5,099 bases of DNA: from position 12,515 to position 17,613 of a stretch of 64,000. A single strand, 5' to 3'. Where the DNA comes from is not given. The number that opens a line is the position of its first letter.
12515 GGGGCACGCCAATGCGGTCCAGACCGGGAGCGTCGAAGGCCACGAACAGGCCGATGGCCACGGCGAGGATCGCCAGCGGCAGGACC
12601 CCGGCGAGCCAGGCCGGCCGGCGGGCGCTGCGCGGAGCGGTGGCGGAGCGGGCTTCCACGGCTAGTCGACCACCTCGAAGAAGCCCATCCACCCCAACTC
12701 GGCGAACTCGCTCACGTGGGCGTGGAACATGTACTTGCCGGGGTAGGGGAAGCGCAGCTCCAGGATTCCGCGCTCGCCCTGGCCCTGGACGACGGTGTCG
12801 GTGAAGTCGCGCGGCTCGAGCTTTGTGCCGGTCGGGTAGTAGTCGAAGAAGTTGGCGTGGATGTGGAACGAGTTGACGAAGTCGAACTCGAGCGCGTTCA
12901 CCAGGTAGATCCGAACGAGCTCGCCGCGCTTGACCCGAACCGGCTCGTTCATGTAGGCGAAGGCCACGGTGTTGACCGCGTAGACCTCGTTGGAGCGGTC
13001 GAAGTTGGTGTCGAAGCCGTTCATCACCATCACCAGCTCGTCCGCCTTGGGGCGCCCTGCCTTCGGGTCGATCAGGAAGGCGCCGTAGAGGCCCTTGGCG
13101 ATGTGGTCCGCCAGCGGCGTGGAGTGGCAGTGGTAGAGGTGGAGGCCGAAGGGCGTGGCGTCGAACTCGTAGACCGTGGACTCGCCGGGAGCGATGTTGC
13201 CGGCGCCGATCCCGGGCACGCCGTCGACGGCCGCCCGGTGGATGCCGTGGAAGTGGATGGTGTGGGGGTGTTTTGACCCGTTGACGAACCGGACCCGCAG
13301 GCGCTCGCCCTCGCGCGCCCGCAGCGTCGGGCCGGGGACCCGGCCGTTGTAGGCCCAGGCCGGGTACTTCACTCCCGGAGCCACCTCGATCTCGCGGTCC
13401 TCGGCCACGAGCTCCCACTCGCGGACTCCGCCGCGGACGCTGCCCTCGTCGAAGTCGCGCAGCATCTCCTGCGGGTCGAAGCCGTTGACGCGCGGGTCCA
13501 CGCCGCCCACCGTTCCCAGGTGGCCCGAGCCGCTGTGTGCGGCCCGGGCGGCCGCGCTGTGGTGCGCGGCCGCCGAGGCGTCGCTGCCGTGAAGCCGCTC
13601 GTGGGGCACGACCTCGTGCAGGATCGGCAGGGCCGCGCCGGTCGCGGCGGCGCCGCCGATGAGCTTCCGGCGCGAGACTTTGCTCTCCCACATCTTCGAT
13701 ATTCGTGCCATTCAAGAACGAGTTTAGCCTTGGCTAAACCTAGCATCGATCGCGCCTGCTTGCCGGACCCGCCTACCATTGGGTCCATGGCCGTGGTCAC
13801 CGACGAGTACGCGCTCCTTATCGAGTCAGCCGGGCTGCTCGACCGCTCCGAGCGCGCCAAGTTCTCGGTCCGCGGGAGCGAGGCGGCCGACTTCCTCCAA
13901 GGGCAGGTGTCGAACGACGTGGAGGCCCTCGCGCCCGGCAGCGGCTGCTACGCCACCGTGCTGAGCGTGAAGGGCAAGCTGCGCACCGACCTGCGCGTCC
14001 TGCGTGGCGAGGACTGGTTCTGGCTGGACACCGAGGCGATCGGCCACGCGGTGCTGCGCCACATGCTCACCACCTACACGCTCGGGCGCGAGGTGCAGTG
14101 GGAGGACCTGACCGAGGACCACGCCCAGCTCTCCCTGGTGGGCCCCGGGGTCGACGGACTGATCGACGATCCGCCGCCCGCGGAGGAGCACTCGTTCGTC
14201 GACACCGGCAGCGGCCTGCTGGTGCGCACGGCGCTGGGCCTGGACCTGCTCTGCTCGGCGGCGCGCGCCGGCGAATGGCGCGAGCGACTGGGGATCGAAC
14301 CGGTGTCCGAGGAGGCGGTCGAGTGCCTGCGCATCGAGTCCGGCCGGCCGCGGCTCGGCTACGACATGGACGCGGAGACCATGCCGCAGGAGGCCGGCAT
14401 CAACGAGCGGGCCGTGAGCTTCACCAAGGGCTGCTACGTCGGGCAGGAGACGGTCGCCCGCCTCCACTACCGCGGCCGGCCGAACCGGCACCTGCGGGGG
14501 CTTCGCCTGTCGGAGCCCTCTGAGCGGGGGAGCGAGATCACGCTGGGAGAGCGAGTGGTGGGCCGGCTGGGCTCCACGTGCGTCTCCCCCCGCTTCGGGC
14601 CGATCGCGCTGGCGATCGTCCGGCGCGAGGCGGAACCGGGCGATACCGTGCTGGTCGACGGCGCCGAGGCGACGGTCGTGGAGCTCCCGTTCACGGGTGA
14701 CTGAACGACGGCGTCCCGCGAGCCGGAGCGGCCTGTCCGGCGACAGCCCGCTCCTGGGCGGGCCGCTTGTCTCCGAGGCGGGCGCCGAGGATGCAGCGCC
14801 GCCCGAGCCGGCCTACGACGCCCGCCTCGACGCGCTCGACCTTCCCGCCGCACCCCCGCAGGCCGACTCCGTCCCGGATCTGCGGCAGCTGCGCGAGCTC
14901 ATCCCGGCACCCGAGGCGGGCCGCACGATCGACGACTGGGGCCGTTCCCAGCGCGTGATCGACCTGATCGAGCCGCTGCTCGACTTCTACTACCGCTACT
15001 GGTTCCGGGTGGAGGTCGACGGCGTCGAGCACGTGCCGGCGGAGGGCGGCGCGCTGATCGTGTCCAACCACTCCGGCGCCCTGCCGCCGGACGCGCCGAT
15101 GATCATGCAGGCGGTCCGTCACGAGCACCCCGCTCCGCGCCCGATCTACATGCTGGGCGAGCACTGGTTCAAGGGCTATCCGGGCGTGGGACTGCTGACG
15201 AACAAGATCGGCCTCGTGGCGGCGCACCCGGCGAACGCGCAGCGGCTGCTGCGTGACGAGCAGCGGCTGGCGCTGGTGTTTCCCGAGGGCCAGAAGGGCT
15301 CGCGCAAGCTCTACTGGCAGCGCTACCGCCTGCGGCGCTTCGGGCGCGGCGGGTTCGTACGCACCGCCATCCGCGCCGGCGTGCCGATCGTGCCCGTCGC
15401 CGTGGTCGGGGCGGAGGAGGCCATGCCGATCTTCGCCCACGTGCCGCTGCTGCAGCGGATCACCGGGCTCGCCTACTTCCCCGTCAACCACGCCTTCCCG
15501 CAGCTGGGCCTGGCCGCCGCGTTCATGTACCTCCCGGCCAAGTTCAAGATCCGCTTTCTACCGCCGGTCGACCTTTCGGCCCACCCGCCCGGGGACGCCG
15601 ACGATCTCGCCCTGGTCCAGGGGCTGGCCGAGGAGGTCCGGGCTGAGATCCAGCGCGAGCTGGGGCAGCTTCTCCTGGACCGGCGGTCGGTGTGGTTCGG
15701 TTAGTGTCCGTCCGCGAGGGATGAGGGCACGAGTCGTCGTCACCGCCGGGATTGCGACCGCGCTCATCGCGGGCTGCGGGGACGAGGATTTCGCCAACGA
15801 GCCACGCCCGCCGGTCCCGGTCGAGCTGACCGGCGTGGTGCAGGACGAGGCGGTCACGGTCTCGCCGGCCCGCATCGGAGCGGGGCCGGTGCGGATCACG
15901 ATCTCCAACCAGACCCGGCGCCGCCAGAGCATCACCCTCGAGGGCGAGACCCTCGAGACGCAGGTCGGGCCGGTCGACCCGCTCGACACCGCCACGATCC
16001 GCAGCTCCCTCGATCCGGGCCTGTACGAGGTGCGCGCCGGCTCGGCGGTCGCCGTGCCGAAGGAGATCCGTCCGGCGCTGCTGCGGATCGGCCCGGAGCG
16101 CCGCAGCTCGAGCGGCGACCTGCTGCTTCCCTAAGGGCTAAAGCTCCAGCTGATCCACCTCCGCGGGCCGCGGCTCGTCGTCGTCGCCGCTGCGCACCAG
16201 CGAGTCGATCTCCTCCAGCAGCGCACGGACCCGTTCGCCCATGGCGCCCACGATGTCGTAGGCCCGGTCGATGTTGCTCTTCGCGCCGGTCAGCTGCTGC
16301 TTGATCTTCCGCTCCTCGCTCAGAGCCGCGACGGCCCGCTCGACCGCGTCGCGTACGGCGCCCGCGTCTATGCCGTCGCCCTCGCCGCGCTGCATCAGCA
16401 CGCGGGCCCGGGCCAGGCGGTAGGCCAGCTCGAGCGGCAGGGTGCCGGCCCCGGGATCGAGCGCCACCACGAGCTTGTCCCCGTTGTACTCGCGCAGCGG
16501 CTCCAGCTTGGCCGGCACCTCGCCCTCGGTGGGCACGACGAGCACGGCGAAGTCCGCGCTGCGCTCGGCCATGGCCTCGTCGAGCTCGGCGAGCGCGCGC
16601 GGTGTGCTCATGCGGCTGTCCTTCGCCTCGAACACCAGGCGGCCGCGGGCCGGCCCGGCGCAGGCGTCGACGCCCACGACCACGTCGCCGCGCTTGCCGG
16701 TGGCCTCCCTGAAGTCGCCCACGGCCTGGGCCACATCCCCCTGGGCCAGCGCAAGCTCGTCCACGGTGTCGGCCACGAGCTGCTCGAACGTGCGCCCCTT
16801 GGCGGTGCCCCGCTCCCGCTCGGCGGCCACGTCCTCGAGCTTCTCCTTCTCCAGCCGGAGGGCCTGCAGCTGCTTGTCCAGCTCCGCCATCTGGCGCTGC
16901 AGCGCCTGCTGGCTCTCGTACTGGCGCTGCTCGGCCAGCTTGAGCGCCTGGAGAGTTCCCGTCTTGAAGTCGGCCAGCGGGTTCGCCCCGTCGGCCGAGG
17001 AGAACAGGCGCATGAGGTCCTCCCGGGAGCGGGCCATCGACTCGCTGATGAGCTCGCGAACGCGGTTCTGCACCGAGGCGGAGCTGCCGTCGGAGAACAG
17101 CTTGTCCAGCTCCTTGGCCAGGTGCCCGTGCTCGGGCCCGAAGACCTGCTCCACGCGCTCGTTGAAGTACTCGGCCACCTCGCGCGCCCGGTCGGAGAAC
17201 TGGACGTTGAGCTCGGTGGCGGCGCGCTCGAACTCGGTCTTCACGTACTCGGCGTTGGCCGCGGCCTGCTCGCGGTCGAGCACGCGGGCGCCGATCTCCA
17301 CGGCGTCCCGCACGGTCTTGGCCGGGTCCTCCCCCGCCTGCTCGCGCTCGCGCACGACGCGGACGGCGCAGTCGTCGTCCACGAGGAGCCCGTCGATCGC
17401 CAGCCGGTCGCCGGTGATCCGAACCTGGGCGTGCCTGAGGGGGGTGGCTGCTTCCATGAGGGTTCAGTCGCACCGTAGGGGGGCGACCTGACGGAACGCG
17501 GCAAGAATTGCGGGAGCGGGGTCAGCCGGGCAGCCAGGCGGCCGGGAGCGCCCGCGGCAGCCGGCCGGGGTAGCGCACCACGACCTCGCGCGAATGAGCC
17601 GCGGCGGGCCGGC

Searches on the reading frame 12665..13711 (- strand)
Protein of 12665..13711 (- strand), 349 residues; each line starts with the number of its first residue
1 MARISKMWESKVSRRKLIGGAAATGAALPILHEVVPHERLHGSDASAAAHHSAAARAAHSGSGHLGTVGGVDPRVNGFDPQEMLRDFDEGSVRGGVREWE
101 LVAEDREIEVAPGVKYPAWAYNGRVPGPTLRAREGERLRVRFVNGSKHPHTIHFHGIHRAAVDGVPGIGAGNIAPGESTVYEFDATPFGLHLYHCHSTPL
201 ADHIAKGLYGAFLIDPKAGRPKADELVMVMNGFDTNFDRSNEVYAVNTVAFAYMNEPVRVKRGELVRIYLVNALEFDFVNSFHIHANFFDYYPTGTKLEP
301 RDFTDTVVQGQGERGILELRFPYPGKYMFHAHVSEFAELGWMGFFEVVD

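Call 52: search_protein_families(library=pfam, proteins=[window:12665-13711:-], max_evalue=0.0001)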
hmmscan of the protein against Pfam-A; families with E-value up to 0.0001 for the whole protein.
window:12665-13711:- (349 aa): 2 families
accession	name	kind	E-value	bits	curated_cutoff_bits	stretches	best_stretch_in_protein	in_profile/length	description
PF07732.21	Cu-oxidase_3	-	1.2e-27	96.7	21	1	107-218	6-118/119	Multicopper oxidase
PF07731.20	Cu-oxidase_2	-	7.7e-23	81.2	20.4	2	239-347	23-133/137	Multicopper oxidase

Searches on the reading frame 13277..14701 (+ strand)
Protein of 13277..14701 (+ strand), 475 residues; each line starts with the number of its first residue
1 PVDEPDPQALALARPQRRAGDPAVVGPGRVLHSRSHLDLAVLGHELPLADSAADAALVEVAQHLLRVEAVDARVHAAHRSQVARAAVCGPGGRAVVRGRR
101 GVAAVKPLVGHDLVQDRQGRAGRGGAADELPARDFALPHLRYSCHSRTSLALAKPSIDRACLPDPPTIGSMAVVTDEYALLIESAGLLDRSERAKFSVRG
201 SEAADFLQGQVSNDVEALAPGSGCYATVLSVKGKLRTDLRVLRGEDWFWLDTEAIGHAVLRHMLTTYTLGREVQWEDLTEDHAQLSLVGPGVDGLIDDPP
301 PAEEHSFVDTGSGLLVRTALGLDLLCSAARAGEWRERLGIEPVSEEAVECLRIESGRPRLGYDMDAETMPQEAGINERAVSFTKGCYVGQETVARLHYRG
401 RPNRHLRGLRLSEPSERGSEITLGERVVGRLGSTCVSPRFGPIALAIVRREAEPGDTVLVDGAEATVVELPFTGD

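Call 53: search_protein_families(library=pfam, proteins=[window:13277-14701:+], max_evalue=0.0001)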
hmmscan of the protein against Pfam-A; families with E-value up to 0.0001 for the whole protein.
window:13277-14701:+ (475 aa): 2 families
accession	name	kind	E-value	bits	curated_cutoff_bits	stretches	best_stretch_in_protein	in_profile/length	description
PF01571.26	GCV_T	-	4.8e-24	85.4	25.6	1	176-376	31-253/255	Aminomethyltransferase folate-binding domain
PF08669.17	GCV_T_C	-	3.1e-06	27.4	25.9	1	404-472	1-78/80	Glycine cleavage T-protein C-terminal barrel domain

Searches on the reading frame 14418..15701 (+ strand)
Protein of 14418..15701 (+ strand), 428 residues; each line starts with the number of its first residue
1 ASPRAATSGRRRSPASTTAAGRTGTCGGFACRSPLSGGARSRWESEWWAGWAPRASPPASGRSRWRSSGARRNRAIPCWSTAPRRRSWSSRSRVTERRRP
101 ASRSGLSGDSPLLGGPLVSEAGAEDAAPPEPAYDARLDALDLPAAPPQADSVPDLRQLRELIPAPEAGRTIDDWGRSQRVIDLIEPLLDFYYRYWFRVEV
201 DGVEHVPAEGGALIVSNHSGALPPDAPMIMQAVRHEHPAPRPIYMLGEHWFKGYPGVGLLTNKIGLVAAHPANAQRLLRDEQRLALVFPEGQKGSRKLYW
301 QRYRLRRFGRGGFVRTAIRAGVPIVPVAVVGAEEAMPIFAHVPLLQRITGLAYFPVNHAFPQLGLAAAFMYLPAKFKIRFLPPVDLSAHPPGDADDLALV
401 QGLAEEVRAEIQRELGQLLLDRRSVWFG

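Call 53: search_protein_families(library=pfam, proteins=[window:14418-15701:+], max_evalue=0.0001)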
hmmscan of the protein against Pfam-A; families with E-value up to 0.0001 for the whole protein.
window:14418-15701:+ (428 aa): 1 family
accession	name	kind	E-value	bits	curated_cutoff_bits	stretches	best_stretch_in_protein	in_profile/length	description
PF01553.26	Acyltransferase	-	6.6e-17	62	23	1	197-329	1-131/132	Acyltransferase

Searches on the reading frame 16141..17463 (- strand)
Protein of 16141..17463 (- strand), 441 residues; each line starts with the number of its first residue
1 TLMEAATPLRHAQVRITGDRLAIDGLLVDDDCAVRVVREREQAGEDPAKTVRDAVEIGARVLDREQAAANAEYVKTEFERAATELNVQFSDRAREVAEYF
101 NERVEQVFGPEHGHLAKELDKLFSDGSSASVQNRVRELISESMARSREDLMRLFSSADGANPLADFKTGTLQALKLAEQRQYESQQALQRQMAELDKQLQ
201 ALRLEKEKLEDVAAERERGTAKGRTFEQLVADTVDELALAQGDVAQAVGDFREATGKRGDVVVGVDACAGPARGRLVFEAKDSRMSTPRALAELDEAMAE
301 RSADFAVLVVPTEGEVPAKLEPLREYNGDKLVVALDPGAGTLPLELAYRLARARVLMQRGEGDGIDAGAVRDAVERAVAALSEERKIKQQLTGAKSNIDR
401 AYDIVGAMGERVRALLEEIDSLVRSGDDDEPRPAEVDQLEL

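Call 53: search_protein_families(library=pfam, proteins=[window:16141-17463:-], max_evalue=0.0001)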
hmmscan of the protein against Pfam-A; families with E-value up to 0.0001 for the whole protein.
window:16141-17463:- (441 aa): 1 family
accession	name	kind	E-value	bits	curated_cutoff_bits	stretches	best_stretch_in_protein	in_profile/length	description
PF09903.14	DUF2130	-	2.2e-06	27.6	26.7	1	189-315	2-129/255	Uncharacterized protein conserved in bacteria (DUF2130)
